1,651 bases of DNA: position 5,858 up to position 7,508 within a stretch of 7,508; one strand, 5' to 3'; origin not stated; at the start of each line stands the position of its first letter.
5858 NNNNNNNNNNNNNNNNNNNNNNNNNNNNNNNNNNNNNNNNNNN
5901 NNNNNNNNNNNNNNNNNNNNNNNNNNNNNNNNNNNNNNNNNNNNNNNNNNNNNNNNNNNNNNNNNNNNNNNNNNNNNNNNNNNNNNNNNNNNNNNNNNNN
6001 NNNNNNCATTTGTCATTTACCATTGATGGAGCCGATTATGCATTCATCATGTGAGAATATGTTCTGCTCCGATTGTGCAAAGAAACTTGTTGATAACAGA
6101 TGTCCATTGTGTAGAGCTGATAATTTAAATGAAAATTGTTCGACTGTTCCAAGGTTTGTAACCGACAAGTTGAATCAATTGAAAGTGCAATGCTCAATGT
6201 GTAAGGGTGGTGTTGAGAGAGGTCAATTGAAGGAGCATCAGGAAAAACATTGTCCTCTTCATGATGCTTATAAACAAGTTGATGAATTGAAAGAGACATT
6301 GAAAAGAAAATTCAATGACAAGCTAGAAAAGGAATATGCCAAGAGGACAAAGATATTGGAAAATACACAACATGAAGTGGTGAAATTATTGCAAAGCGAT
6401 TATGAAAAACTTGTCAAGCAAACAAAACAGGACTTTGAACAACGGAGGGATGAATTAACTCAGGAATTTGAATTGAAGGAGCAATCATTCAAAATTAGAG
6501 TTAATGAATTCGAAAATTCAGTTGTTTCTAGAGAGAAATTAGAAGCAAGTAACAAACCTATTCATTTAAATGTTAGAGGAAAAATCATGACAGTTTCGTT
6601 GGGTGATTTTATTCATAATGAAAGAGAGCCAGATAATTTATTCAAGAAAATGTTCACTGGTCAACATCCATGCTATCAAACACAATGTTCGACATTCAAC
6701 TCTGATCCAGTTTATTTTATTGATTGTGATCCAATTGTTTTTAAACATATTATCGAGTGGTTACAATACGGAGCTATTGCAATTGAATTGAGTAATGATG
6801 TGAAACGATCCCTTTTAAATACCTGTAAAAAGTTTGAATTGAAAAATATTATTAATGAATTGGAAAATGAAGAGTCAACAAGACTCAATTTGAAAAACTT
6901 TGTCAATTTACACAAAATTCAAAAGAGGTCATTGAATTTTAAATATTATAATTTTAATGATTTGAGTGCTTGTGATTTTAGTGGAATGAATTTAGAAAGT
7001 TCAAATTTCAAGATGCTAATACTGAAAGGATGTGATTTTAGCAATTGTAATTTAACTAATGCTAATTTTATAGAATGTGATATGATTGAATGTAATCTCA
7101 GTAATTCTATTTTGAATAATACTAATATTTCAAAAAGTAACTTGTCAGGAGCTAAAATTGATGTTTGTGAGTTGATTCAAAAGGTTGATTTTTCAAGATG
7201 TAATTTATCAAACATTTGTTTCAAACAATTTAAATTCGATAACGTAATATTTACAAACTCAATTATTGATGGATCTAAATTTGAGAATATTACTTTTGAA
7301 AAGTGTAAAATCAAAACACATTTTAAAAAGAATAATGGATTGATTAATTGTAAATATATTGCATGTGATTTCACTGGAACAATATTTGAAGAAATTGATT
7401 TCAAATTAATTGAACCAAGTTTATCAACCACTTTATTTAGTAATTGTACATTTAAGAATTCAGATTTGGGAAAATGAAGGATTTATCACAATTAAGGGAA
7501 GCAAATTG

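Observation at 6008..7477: Unusual chimeric architecture: TRAF N-terminal module (RING + TRAF zinc finger + coiled coil) fused to a KCTD9/FIP2-like BTB-pentapeptide module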

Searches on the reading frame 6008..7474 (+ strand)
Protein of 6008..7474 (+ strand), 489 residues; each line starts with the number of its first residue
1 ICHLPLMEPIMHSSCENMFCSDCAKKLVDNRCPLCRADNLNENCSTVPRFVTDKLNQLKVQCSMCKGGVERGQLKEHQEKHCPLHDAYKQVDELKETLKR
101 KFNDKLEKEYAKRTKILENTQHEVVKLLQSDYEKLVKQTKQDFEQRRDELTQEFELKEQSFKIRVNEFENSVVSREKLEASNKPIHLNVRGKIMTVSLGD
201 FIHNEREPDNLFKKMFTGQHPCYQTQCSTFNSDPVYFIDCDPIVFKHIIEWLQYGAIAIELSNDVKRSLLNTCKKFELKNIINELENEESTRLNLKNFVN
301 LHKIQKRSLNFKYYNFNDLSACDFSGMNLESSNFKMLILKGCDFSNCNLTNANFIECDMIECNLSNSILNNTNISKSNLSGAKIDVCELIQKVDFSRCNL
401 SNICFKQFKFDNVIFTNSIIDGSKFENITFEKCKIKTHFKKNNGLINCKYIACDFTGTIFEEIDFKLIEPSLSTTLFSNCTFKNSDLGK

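Call 6: search_protein_families(library=pfam, proteins=[window:6008-7474:+], max_evalue=1)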
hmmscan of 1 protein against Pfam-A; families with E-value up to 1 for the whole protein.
window:6008-7474:+ (489 aa): 14 families
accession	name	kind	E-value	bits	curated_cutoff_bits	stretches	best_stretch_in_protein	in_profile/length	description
PF00805.28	Pentapeptide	-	7.3e-20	70.6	20.2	3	347-383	1-37/40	Pentapeptide repeats (8 copies)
PF13599.13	Pentapeptide_4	-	2.1e-17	63.4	38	4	339-406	3-69/78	Pentapeptide repeat region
PF13576.12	Pentapeptide_3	-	2.1e-10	41.1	27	2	340-373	7-43/48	Pentapeptide repeats (9 copies)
PF23894.2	LD_SV2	-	0.00023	21.9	29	2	393-460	25-92/92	SV2A/B/C luminal domain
PF02214.28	BTB_2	-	0.00023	21.9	21.4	1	185-269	1-77/94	BTB/POZ domain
PF14634.12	zf-RING_5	-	0.00032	21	27.9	1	1-36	4-42/43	zinc-RING finger domain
PF14835.12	zf-RING_6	-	0.00072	19.8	35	1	6-36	17-47/65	zf-RING of BARD1-type protein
PF13920.12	zf-C3HC4_3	-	0.009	16.2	27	1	11-38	16-45/49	Zinc finger, C3HC4 type (RING finger)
PF21039.3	CEP104_ZnF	-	0.022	15.4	27.4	1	60-114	29-84/112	Centrosomal protein CEP104, ZnF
PF06906.16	DUF1272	-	0.13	12.8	25.3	1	13-36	25-48/57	Protein of unknown function (DUF1272)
PF19121.6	DUF5805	-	0.2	12.5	28.5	0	129-153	27-51/67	Family of unknown function (DUF5805)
PF21446.3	Gp34_trimer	-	0.21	12.5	27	0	131-181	15-65/116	Long-tail fiber proximal subunit, C-terminal, trimerization domain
PF02601.20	Exonuc_VII_L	-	0.42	10.5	35.9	1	87-169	145-218/315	Exonuclease VII, large subunit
PF13719.11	Zn_ribbon_5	-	0.58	10.4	29.3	1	42-66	6-32/37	zinc-ribbon domain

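Call 7: find_homologous_proteins(query=window:6008-7474:+)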
Query window:6008-7474:+ (489 aa): 19 proteins with E <= 0.001 among 4149 candidates.
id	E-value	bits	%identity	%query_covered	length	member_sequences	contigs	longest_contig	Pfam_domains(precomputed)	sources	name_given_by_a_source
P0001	1.3e-281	952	100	87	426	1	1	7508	PF13576.13,PF13599.14,PF00805.29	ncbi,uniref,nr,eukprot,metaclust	ncbi:predicted protein [Naegleria gruberi]|uniref:Predicted protein n=1 Tax=Naegleria gruberi TaxID=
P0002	3.1e-188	645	98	61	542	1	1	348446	PF13576.13,PF13599.14,PF00805.29,PF07534.23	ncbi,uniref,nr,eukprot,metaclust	ncbi:predicted protein [Naegleria gruberi]|uniref:Predicted protein n=1 Tax=Naegleria gruberi TaxID=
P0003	7.7e-118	412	46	98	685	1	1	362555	PF13576.13,PF02214.29,PF13599.14,PF00805.29,PF23894.3,PF07534.23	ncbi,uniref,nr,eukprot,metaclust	ncbi:hypothetical protein NAEGRDRAFT_80657 [Naegleria gruberi]|uniref:TLDc domain-containing protein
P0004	5.3e-113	396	43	100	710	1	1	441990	PF13576.13,PF13599.14,PF00805.29,PF23894.3,PF07534.23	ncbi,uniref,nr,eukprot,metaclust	ncbi:predicted protein [Naegleria gruberi]|uniref:Predicted protein n=1 Tax=Naegleria gruberi TaxID=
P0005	1.2e-104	369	43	93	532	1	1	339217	PF13576.13,PF14835.12,PF13599.14,PF00805.29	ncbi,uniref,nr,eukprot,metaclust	ncbi:predicted protein [Naegleria gruberi]|uniref:Predicted protein n=1 Tax=Naegleria gruberi TaxID=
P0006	4.2e-65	239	48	51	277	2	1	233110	-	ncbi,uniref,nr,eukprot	ncbi:predicted protein [Naegleria gruberi]|uniref:Predicted protein n=1 Tax=Naegleria gruberi TaxID=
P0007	1.7e-44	171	32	85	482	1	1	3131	PF00805.29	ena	-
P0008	1.1e-42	165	32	92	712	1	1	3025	PF13576.13,PF13599.14,PF00805.29,PF07534.23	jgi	-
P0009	9.0e-31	125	34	68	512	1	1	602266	PF13599.14,PF07534.23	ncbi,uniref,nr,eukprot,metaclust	ncbi:TLDc domain-containing protein [Naegleria gruberi]|uniref:TLDc domain-containing protein n=1 Ta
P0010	1.0e-28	119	28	80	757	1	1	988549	PF13576.13,PF02214.29,PF13599.14,PF00805.29,PF23894.3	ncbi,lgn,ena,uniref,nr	ncbi:hypothetical protein FDP41_010429 [Naegleria fowleri]|uniref:BTB domain-containing protein n=1 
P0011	7.7e-14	70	36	19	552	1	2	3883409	PF13576.13,PF13599.14,PF00805.29,PF23894.3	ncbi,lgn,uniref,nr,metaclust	ncbi:hypothetical protein GM3708_2625 [Geminocystis sp. NIES-3708]|uniref:pentapeptide repeat-contai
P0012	9.2e-7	46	20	35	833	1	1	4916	PF09937.15,PF13576.13,PF13599.14,PF00805.29,PF23894.3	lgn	-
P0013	1.7e-6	45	29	35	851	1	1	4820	PF13576.13,PF13599.14,PF00805.29,PF23894.3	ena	-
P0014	5.7e-6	44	28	23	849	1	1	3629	PF13576.13,PF13599.14,PF00805.29,PF23894.3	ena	-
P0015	4.6e-5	41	33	19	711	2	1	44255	PF13576.13,PF06271.19,PF13599.14,PF00805.29,PF25296.2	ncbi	ncbi:MAG: pentapeptide repeat-containing protein [Cyanobacteria bacterium P01_H01_bin.35]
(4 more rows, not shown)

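Call 9: find_encoding_contigs(protein=P0002, flank=6000, max_places=3)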
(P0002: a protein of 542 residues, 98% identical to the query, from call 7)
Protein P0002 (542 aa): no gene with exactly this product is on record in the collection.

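Call 11: find_encoding_contigs(protein=P0008, flank=5000, max_places=3)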
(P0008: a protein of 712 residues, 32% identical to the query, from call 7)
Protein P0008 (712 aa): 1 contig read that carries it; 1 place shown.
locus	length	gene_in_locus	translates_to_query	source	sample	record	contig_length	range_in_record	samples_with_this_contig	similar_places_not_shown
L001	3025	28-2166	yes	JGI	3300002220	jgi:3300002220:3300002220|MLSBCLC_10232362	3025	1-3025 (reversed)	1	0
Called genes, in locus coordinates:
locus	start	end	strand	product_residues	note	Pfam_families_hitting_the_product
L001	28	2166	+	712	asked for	PF13576:Pentapeptide_3 (faint), PF00805:Pentapeptide (weak), PF13599:Pentapeptide_4 (weak), PF07534:TLD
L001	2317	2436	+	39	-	-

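Call 12: find_encoding_contigs(protein=P0010, flank=5000, max_places=3)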
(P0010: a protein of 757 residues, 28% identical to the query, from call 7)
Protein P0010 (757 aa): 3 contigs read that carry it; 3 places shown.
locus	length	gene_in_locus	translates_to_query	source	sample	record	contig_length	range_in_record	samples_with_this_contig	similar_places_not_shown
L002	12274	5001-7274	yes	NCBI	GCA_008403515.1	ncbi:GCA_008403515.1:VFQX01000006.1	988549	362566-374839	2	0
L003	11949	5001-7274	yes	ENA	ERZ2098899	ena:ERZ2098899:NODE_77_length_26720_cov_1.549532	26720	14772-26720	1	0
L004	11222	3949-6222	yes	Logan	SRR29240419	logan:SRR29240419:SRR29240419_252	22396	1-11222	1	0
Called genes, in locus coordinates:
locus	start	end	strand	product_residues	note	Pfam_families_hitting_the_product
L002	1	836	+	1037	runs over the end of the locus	PF02463:SMC_N, PF00005:ABC_tran, PF01061:ABC2_membrane, PF19055:ABC2_membrane_7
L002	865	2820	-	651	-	PF23598:LRR_14, PF12799:LRR_4 (faint), PF13516:LRR_6 (faint)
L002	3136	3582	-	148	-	-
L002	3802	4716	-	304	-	PF01436:NHL (faint)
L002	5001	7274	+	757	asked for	PF02214:BTB_2, PF00805:Pentapeptide (weak), PF13576:Pentapeptide_3 (weak), PF00805:Pentapeptide (weak), PF13599:Pentapeptide_4, PF00805:Pentapeptide, PF13599:Pentapeptide_4, PF00805:Pentapeptide, +1 more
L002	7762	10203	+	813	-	-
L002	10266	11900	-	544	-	-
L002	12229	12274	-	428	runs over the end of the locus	PF01565:FAD_binding_4, PF08031:BBE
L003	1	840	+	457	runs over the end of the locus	PF01061:ABC2_membrane, PF19055:ABC2_membrane_7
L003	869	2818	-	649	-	PF12799:LRR_4 (faint), PF13516:LRR_6 (faint), PF23598:LRR_14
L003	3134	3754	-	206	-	-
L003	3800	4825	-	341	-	PF01436:NHL (faint)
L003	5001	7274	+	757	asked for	PF02214:BTB_2, PF00805:Pentapeptide (weak), PF13576:Pentapeptide_3 (weak), PF00805:Pentapeptide (weak), PF13599:Pentapeptide_4, PF00805:Pentapeptide, PF13599:Pentapeptide_4, PF00805:Pentapeptide, +1 more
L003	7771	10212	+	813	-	-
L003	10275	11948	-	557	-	?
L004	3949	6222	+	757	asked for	PF02214:BTB_2, PF00805:Pentapeptide (weak), PF13576:Pentapeptide_3 (weak), PF00805:Pentapeptide (weak), PF13599:Pentapeptide_4, PF00805:Pentapeptide, PF13599:Pentapeptide_4, PF00805:Pentapeptide, +1 more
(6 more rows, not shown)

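Call 13: find_encoding_contigs(protein=P0004, flank=4000, max_places=2)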
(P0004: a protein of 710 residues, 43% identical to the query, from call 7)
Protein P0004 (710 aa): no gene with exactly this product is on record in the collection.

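Call 14: search_protein_families(library=pfam, proteins=[P0002, P0003, P0004, P0005, P0006, P0007, P0008, P0009, P0010], max_evalue=0.1)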
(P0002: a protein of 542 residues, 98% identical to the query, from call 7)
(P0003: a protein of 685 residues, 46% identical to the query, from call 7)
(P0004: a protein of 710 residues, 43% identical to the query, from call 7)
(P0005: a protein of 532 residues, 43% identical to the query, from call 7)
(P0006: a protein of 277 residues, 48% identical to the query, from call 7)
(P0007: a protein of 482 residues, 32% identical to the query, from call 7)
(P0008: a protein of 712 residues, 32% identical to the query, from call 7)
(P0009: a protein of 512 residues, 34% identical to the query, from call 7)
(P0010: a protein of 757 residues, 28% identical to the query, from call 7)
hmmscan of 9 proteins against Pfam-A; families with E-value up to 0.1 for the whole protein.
P0002 (542 aa): 7 families
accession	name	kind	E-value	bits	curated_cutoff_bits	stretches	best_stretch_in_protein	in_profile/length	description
PF07534.22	TLD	-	9.6e-22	78.1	24.5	1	365-540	7-169/170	TLDc domain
PF13599.13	Pentapeptide_4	-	3.6e-20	72.2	38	5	146-213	3-69/78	Pentapeptide repeat region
PF00805.28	Pentapeptide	-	7.6e-17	61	20.2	3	154-190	1-37/40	Pentapeptide repeats (8 copies)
PF13576.12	Pentapeptide_3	-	8.6e-09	35.9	27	2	146-180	6-43/48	Pentapeptide repeats (9 copies)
PF02214.28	BTB_2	-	0.00078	20.2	21.4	1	13-76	19-77/94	BTB/POZ domain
PF23894.2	LD_SV2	-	0.029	15.2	29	1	203-267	28-92/92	SV2A/B/C luminal domain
PF22727.1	NCH2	-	0.045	14.3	27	0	238-276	57-95/96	NACHT C-terminal Helical domain 2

P0003 (685 aa): 8 families
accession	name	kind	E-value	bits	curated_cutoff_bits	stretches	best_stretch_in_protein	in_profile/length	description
PF07534.22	TLD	-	1.1e-22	81.2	24.5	1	502-682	4-169/170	TLDc domain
PF00805.28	Pentapeptide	-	7e-20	70.7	20.2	4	284-322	2-40/40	Pentapeptide repeats (8 copies)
PF13599.13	Pentapeptide_4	-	1.5e-14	54.2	38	3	285-346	13-74/78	Pentapeptide repeat region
PF13576.12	Pentapeptide_3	-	5.2e-09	36.6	27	1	308-344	4-43/48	Pentapeptide repeats (9 copies)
PF02214.28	BTB_2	-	2.3e-06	28.3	21.4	1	167-244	2-71/94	BTB/POZ domain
PF23894.2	LD_SV2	-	2.5e-06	28.2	29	1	292-373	14-91/92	SV2A/B/C luminal domain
PF03938.19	OmpH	-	0.063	13.9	32.4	0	75-152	12-83/141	Outer membrane protein (OmpH-like)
PF03179.20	V-ATPase_G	-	0.069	14.2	28.6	0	75-134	37-96/105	Vacuolar (H+)-ATPase G subunit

P0004 (710 aa): 10 families
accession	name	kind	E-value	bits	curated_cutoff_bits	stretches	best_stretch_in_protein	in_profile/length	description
PF07534.22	TLD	-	7.8e-22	78.4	24.5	1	532-707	7-169/170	TLDc domain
PF00805.28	Pentapeptide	-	4.2e-19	68.2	20.2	3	376-414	2-40/40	Pentapeptide repeats (8 copies)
PF13599.13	Pentapeptide_4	-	1.6e-13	50.9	38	2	339-412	5-78/78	Pentapeptide repeat region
PF13576.12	Pentapeptide_3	-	1.5e-08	35.1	27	2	376-415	5-47/48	Pentapeptide repeats (9 copies)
PF23894.2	LD_SV2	-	1.4e-07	32.2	29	1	364-437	24-92/92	SV2A/B/C luminal domain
PF02214.28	BTB_2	-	0.00012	22.8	21.4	1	217-286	1-63/94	BTB/POZ domain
PF14634.12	zf-RING_5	-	0.0056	17.1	27.9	1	41-76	2-42/43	zinc-RING finger domain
PF00097.31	zf-C3HC4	-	0.0061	16.8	21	1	41-75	1-40/40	Zinc finger, C3HC4 type (RING finger)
PF21362.3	Sina_RING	-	0.016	15.8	29.3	1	41-75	1-35/35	E3 ubiquitin-protein ligase sina/sinah, RING finger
PF02601.20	Exonuc_VII_L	-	0.057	13.3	35.9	0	128-206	146-223/315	Exonuclease VII, large subunit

P0005 (532 aa): 14 families
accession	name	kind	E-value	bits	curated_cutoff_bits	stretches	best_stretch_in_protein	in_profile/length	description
PF00805.28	Pentapeptide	-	1.8e-21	75.8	20.2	3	386-421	2-37/40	Pentapeptide repeats (8 copies)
PF13599.13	Pentapeptide_4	-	3.5e-20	72.3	38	4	466-527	13-73/78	Pentapeptide repeat region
PF13576.12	Pentapeptide_3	-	6.8e-14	52.3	27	3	473-515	2-47/48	Pentapeptide repeats (9 copies)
PF14835.12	zf-RING_6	-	2.4e-06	27.8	35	1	60-104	4-48/65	zf-RING of BARD1-type protein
PF02214.28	BTB_2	-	0.00015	22.5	21.4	1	233-302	1-63/94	BTB/POZ domain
PF14634.12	zf-RING_5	-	0.00018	21.9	27.9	1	66-103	2-42/43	zinc-RING finger domain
PF23894.2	LD_SV2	-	0.0013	19.5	29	1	480-529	21-69/92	SV2A/B/C luminal domain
PF03938.19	OmpH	-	0.0034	18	32.4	1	152-230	18-94/141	Outer membrane protein (OmpH-like)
PF15642.11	Tox-ODYAM1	-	0.0066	15.9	25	1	152-219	119-185/385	Toxin in Odyssella and Amoebophilus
PF13920.12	zf-C3HC4_3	-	0.01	16.1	27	1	63-104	2-44/49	Zinc finger, C3HC4 type (RING finger)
PF11822.15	BTB_SANBR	-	0.015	16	26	0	195-327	9-92/97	SANT and BTB domain regulator of CSR, BTB domain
PF00097.31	zf-C3HC4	-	0.016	15.5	21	1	66-102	1-40/40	Zinc finger, C3HC4 type (RING finger)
PF13923.12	zf-C3HC4_2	-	0.018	15.2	27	1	66-102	2-40/40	Zinc finger, C3HC4 type (RING finger)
PF13639.12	zf-RING_2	-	0.049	14.3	27.3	1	66-103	3-44/44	Ring finger domain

P0006 (277 aa): 12 families
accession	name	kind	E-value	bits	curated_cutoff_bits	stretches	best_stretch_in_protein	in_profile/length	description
PF14634.12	zf-RING_5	-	0.0002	21.7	27.9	1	47-82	2-42/43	zinc-RING finger domain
PF13445.12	zf-RING_UBOX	-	0.00064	20.1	25.2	1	47-72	1-25/39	RING-type zinc-finger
PF21362.3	Sina_RING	-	0.0096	16.5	29.3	1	47-81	1-35/35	E3 ubiquitin-protein ligase sina/sinah, RING finger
PF00097.31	zf-C3HC4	-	0.0097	16.2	21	1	47-81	1-40/40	Zinc finger, C3HC4 type (RING finger)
PF23145.1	Zf_2nd_IFT121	-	0.011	15.8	25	0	90-130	3-39/45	IFT121, second zinc finger domain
PF13920.12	zf-C3HC4_3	-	0.012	15.9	27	1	44-83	2-44/49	Zinc finger, C3HC4 type (RING finger)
PF13923.12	zf-C3HC4_2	-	0.012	15.8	27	1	47-81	2-40/40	Zinc finger, C3HC4 type (RING finger)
PF02176.24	zf-TRAF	-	0.015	16.4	27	1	104-132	8-38/60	TRAF-type zinc finger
PF13639.12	zf-RING_2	-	0.015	16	27.3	1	47-82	3-44/44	Ring finger domain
PF21039.3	CEP104_ZnF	-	0.016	15.8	27.4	1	106-157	29-80/112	Centrosomal protein CEP104, ZnF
PF15227.12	zf-C3HC4_4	-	0.034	14.7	30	1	47-75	1-28/42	zinc finger of C3HC4-type, RING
PF02214.28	BTB_2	-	0.038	14.8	21.4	0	212-277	1-58/94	BTB/POZ domain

P0007 (482 aa): 5 families
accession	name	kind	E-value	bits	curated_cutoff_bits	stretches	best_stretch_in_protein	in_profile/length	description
PF00805.28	Pentapeptide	-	1e-05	25.4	20.2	0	265-293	7-35/40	Pentapeptide repeats (8 copies)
PF13599.13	Pentapeptide_4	-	3.6e-05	24.2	38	1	299-332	2-36/78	Pentapeptide repeat region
PF13576.12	Pentapeptide_3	-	6.8e-05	23.4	27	1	303-335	9-39/48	Pentapeptide repeats (9 copies)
PF02176.24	zf-TRAF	-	0.019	16.1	27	0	18-44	8-36/60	TRAF-type zinc finger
PF02214.28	BTB_2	-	0.08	13.7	21.4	0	137-205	1-62/94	BTB/POZ domain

P0008 (712 aa): 7 families
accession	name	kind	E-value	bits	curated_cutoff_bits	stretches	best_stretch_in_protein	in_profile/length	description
PF07534.22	TLD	-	3.5e-25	89.3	24.5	1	560-707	24-169/170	TLDc domain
PF00805.28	Pentapeptide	-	4.8e-19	68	20.2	2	482-517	5-40/40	Pentapeptide repeats (8 copies)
PF13599.13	Pentapeptide_4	-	1.3e-14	54.5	38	3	483-543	6-63/78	Pentapeptide repeat region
PF13576.12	Pentapeptide_3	-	2.7e-10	40.8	27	2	482-518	3-42/48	Pentapeptide repeats (9 copies)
PF02214.28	BTB_2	-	0.0034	18.1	21.4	1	138-227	1-88/94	BTB/POZ domain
PF06651.16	DUF1163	-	0.023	15.2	21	0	336-361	16-41/68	Protein of unknown function (DUF1163)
PF17569.7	DUF5475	-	0.052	14.3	25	0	219-266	18-65/81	Family of unknown function (DUF5475)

P0009 (512 aa): 5 families
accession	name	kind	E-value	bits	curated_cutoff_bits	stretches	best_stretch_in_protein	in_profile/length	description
PF07534.22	TLD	-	1.8e-25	90.3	24.5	1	338-509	14-169/170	TLDc domain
PF13599.13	Pentapeptide_4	-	1.1e-05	25.8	38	2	259-308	2-51/78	Pentapeptide repeat region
PF02214.28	BTB_2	-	0.0014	19.4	21.4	1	64-138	1-68/94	BTB/POZ domain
PF00805.28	Pentapeptide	-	0.028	14.4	20.2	0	285-313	3-30/40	Pentapeptide repeats (8 copies)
PF13576.12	Pentapeptide_3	-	0.045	14.4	27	0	259-291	5-39/48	Pentapeptide repeats (9 copies)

P0010 (757 aa): 6 families
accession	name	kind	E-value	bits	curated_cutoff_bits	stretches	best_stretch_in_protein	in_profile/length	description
PF00805.28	Pentapeptide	-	3.5e-44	148.3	20.2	8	719-757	2-40/40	Pentapeptide repeats (8 copies)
PF13599.13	Pentapeptide_4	-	1.2e-40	137.9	38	5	689-756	7-74/78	Pentapeptide repeat region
PF13576.12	Pentapeptide_3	-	2.5e-22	79.3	27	4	482-525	1-47/48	Pentapeptide repeats (9 copies)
PF02214.28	BTB_2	-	3.3e-11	43.8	21.4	1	309-398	1-89/94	BTB/POZ domain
PF23894.2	LD_SV2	-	1.1e-09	38.9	29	2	689-750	31-92/92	SV2A/B/C luminal domain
PF16017.11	BTB_3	-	0.058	13.8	22.3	0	310-395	3-90/106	BTB/POZ domain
